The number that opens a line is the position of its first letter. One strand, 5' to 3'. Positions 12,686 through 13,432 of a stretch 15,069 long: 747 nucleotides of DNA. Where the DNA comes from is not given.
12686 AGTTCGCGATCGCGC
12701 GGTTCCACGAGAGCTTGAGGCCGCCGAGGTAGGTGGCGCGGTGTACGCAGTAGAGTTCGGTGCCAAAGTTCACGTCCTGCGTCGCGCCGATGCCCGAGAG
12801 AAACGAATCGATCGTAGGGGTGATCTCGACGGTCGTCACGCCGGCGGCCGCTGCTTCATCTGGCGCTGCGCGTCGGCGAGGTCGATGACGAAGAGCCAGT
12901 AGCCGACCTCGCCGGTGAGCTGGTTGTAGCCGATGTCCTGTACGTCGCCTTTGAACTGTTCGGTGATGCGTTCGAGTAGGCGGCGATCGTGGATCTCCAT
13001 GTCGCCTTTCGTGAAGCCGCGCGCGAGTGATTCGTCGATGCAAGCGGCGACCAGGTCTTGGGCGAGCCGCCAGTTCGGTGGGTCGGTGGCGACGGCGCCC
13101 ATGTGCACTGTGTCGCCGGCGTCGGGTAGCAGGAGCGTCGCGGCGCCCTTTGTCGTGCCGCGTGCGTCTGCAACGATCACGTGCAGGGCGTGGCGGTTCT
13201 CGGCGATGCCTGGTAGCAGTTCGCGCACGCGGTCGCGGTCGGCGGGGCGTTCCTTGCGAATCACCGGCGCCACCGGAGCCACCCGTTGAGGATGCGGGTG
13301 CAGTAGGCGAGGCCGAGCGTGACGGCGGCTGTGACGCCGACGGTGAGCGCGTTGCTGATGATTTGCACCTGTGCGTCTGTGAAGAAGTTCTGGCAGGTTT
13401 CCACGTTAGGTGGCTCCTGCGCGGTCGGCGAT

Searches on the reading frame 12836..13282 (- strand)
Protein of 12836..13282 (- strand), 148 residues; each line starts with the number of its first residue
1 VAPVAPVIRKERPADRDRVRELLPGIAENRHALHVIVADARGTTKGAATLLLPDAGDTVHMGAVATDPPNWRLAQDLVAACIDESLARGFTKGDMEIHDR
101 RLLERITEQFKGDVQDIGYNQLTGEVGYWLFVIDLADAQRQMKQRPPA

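Call 45: search_protein_families(library=pfam, proteins=[window:12836-13282:-], max_evalue=1)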
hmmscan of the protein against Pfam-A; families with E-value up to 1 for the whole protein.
window:12836-13282:- (148 aa): 2 families
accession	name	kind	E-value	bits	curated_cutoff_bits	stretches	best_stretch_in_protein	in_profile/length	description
PF07624.16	PSD2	-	0.048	13.8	25.8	0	76-113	20-57/74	Protein of unknown function (DUF1585)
PF13480.13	Acetyltransf_6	-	0.074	13.7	22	1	12-95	52-134/143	Acetyltransferase (GNAT) domain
